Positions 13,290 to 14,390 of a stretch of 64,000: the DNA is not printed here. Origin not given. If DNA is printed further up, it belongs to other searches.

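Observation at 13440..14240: Solo Cas4-like Fe-S PD-(D/E)xK nuclease with no CRISPR-Cas context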

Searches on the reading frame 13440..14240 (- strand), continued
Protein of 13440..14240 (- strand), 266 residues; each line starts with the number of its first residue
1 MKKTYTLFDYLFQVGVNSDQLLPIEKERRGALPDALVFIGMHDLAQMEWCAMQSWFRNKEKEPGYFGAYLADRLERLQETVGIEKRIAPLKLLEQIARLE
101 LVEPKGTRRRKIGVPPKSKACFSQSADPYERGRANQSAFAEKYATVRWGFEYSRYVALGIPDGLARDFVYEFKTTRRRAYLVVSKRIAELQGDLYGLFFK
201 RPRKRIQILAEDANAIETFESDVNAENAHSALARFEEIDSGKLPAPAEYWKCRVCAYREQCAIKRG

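Call 53: search_protein_representatives(alignment_id=A1)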
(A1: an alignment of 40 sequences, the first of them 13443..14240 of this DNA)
Query: 40 sequences, 306 profile positions. Proteins with E-value up to 0.001 (for the whole library): 442; up to 1e-10: 351; up to 1e-30: 239. The best 150 are listed.
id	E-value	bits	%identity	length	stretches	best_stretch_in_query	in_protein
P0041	2.6e-123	427.8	-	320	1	3-304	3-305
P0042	2.4e-111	388.5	-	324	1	12-303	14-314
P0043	1.4e-108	379.4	-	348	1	14-300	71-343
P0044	3.6e-108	378.0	-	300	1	3-301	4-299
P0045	7.4e-104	363.9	-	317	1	6-304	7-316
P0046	3.2e-103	361.8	-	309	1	11-302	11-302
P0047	7.1e-103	360.6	-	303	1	12-301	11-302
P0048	3.2e-102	358.5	-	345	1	13-302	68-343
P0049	1.8e-101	356.0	-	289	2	161-301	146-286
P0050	1.9e-101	355.9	-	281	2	152-301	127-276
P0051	2.3e-101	355.6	-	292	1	32-301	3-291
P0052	1.3e-100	353.2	-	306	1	9-304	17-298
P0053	2.5e-100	352.3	-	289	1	6-302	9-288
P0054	3.8e-99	348.4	-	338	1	11-301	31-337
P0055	4.8e-99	348.1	-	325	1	14-302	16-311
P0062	3.5e-95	335.4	-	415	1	13-303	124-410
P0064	9.2e-95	334.0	-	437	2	158-299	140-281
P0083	7.6e-87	308.0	-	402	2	143-300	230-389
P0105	2.0e-78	280.3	-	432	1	18-301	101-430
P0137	2.7e-71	256.9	-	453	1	14-255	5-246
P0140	2.9e-70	253.5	-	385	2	160-302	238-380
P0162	2.1e-63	231.0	-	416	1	4-303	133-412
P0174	8.6e-59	215.9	-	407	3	173-301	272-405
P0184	3.2e-55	204.1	-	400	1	12-304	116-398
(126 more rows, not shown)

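Call 60: find_encoding_contigs(protein=window:13440-14240:-, flank=3000, max_places=6)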
Protein window:13440-14240:- (266 aa): no gene with exactly this product is on record in the collection.

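Call 64: find_encoding_contigs(protein=P0013, flank=8000, max_places=1)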
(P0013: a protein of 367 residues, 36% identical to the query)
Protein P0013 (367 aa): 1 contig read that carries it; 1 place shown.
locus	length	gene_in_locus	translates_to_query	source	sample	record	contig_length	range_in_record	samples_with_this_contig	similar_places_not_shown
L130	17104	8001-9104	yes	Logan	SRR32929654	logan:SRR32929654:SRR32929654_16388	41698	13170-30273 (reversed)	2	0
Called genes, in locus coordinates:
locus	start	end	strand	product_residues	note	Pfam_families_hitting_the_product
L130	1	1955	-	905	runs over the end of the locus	PF00690:Cation_ATPase_N, PF00122:E1-E2_ATPase, PF00702:Hydrolase, PF13246:Cation_ATPase, PF12710:HAD (faint), PF00689:Cation_ATPase_C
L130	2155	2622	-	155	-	-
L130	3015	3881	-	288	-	PF01545:Cation_efflux, PF16916:ZT_dimer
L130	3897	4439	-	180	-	PF20046:DUF6448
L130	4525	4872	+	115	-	PF04343:DUF488, PF22751:DUF488-N3a, PF22752:DUF488-N3i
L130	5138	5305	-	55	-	PF04014:MazE_antitoxin (weak)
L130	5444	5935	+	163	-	-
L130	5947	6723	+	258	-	-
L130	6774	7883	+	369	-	PF04434:SWIM (weak), PF00872:Transposase_mut (faint), PF00665:rve (weak), PF13610:DDE_Tnp_IS240, PF13683:rve_3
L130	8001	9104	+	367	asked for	-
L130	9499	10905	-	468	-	-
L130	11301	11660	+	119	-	-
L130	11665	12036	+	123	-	-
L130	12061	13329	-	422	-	-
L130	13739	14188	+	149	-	PF01741:MscL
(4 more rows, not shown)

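Call 65: find_encoding_contigs(protein=P0036, flank=8000, max_places=1)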
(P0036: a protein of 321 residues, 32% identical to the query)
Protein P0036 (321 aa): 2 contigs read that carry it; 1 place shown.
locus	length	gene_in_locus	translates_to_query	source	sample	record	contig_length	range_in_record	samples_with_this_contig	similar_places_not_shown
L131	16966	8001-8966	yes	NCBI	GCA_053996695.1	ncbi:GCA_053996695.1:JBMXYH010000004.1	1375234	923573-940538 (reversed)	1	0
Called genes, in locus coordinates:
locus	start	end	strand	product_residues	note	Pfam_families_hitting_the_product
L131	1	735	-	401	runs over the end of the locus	PF04998:RNA_pol_Rpb1_5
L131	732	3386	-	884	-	PF04997:RNA_pol_Rpb1_1, PF00623:RNA_pol_Rpb1_2, PF04983:RNA_pol_Rpb1_3, PF05000:RNA_pol_Rpb1_4, PF04998:RNA_pol_Rpb1_5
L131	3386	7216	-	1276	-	PF04563:RNA_pol_Rpb2_1, PF04561:RNA_pol_Rpb2_2, PF04565:RNA_pol_Rpb2_3, PF04566:RNA_pol_Rpb2_4, PF04567:RNA_pol_Rpb2_5, PF00562:RNA_pol_Rpb2_6, PF04560:RNA_pol_Rpb2_7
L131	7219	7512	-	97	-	PF01191:RNA_pol_Rpb5_C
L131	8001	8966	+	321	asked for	-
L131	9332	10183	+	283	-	PF01040:UbiA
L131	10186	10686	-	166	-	-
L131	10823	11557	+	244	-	PF01381:HTH_3 (weak), PF00156:Pribosyltran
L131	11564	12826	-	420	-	PF01409:tRNA-synt_2d (weak), PF13393:tRNA-synt_His, PF00587:tRNA-synt_2b, PF03129:HGTP_anticodon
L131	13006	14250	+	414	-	PF00162:PGK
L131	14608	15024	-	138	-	-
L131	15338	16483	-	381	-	PF13412:HTH_24 (faint), PF13404:HTH_AsnC-type (weak)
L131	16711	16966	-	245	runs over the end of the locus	PF24872:DUF2110_N (weak)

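Call 66: find_encoding_contigs(protein=P0035, flank=8000, max_places=1)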
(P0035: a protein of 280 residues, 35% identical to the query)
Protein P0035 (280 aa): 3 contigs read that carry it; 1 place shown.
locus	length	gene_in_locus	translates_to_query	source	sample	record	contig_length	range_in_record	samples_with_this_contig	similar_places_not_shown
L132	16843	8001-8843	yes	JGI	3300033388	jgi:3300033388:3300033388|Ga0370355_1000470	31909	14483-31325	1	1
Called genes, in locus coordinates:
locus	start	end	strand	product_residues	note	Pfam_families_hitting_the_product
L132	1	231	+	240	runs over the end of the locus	-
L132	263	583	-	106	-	-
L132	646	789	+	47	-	-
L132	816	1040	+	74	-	-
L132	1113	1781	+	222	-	-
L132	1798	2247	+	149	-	-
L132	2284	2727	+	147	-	-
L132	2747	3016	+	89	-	-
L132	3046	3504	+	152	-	-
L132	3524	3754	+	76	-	-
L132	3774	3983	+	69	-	-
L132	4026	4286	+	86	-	PF04014:MazE_antitoxin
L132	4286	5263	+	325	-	PF22548:AEP-TOTE, PF08708:PriCT_1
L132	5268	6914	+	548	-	-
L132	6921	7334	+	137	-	-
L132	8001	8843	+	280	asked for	-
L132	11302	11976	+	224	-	PF12705:PDDEXK_1, PF01930:Cas_Cas4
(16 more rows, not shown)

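Call 79: search_protein_families(library=pfam, proteins=[L028:8905-9900:+, L036:10708-11829:+, L038:610-1386:+, L034:11015-11428:+, L034:11512-12003:-, L034:8838-9905:+, L035:2815-3906:-, L026:8931-9836:+, L026:10820-11818:+, L015:6968-9172:-], max_evalue=0.001)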
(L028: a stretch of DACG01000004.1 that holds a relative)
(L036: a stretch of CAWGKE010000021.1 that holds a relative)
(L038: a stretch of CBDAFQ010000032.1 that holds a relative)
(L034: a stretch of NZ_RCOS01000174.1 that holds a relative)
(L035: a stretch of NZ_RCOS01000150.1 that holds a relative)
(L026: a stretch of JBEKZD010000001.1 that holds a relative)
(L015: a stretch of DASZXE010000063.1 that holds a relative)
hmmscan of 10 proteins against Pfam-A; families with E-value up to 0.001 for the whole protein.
L028:8905-9900:+ (332 aa): 4 families
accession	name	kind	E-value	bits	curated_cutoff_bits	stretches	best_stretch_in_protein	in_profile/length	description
PF13482.12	RNase_H_2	-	2e-33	116.1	22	1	166-327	2-163/165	RNase_H superfamily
PF03104.25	DNA_pol_B_exo1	-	6.1e-06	26.2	23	1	193-246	138-194/242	DNA polymerase family B, exonuclease domain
PF14520.12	HHH_5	-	0.00069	20.5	27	0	87-114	4-31/57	Helix-hairpin-helix domain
PF10108.15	DNA_pol_B_exo2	-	0.00084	19.5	24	0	183-241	15-76/213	Predicted 3'-5' exonuclease related to the exonuclease domain of PolB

L036:10708-11829:+ (374 aa): 1 family
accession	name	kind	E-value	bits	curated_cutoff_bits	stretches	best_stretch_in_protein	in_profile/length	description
PF13482.12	RNase_H_2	-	7.5e-36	124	22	1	171-318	1-163/165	RNase_H superfamily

L038:610-1386:+ (259 aa): 1 family
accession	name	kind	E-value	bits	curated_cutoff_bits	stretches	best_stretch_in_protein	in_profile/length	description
PF13482.12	RNase_H_2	-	1.9e-36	125.9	22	1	92-240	1-162/165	RNase_H superfamily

L034:11015-11428:+ (138 aa): 0 families

L034:11512-12003:- (164 aa): 0 families

L034:8838-9905:+ (356 aa): 1 family
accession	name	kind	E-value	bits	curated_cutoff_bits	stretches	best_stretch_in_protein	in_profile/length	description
PF01702.25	TGT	-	3.5e-28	99.1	26.3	1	19-322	35-352/357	Queuine tRNA-ribosyltransferase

L035:2815-3906:- (364 aa): 0 families

L026:8931-9836:+ (302 aa): 2 families
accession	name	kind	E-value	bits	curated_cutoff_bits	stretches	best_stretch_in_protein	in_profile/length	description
PF01729.25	QRPTase_C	-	2.3e-55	187.3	23.1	1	119-294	1-169/169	Quinolinate phosphoribosyl transferase, C-terminal domain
PF02749.22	QRPTase_N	-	1.1e-22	80.5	27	1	32-117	1-82/82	Quinolinate phosphoribosyl transferase, N-terminal domain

L026:10820-11818:+ (333 aa): 3 families
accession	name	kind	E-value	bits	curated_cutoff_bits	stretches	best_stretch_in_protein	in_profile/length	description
PF03099.24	BPL_LplA_LipB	-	2.9e-24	85.9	21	1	94-220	1-133/133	Biotin/lipoate A/B protein ligase family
PF02237.23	BPL_C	-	1e-09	38.6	21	1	284-327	1-44/48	Biotin protein ligase C terminal domain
PF16917.10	BPL_LplA_LipB_2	-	0.00014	21.9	27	1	137-228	36-130/183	Biotin/lipoate A/B protein ligase family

L015:6968-9172:- (735 aa): 0 families

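Call 81: search_protein_families(library=pfam, proteins=[P0064, P0083, P0062, P0137, P0174, P0105, P0162, P0184, P0037, P0140], max_evalue=0.01)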
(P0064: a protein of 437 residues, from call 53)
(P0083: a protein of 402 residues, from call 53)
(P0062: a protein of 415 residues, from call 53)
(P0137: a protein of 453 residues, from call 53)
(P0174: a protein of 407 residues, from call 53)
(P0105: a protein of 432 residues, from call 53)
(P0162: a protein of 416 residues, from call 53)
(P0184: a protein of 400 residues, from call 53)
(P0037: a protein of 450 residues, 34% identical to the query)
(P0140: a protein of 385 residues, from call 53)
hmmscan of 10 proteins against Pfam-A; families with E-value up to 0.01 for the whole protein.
P0064 (437 aa): 0 families

P0083 (402 aa): 0 families

P0062 (415 aa): 0 families

P0137 (453 aa): 0 families

P0174 (407 aa): 2 families
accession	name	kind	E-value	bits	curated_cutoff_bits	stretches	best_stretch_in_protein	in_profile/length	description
PF12705.13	PDDEXK_1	-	0.0005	20.5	22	1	252-404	83-247/247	PD-(D/E)XK nuclease superfamily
PF01930.23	Cas_Cas4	-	0.0045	17.5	22.7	1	345-403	104-158/160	Domain of unknown function DUF83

P0105 (432 aa): 2 families
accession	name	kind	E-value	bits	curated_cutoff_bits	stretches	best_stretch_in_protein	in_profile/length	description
PF01930.23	Cas_Cas4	-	0.0031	18.1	22.7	1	337-428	67-158/160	Domain of unknown function DUF83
PF12705.13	PDDEXK_1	-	0.0037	17.7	22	1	337-429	139-247/247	PD-(D/E)XK nuclease superfamily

P0162 (416 aa): 0 families

P0184 (400 aa): 0 families

P0037 (450 aa): 0 families

P0140 (385 aa): 0 families

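Call 86: find_encoding_contigs(protein=P0003, flank=6000, max_places=1)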
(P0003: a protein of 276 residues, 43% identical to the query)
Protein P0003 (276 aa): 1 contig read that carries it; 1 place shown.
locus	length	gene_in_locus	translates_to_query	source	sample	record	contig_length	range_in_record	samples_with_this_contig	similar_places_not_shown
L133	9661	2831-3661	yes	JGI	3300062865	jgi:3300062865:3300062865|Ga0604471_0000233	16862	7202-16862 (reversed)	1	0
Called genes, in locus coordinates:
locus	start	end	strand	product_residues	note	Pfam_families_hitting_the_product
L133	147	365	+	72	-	-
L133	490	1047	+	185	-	-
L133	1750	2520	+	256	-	-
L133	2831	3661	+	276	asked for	-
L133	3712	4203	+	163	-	-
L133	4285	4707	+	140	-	-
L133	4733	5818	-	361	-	PF13384:HTH_23, PF13518:HTH_28 (faint), PF13551:HTH_29, PF13565:HTH_32, PF13592:HTH_33, PF13358:DDE_3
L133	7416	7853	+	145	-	PF05066:HARE-HTH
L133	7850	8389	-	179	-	PF03400:DDE_Tnp_IS1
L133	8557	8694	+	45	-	-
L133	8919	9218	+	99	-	-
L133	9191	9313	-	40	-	-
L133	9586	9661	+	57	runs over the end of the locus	-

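Call 87: find_encoding_contigs(protein=P0006, flank=6000, max_places=1)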
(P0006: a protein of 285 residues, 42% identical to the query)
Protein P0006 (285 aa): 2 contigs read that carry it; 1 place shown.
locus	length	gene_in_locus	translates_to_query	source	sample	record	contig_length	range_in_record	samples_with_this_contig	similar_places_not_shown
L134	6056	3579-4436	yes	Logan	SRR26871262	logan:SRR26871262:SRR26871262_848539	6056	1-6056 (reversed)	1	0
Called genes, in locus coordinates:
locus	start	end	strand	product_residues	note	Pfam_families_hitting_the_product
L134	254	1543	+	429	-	PF13360:PQQ_2 (weak), PF13570:Beta-prop_ACSF4 (faint), PF01011:PQQ (faint), PF13360:PQQ_2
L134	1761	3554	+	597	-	PF05036:SPOR, PF13088:BNR_2 (faint), PF14870:PSII_BNR (weak), PF15902:Sortilin-Vps10 (faint), PF02012:BNR (faint), PF14870:PSII_BNR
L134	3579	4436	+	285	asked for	-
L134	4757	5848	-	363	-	PF27233:MJ0711_N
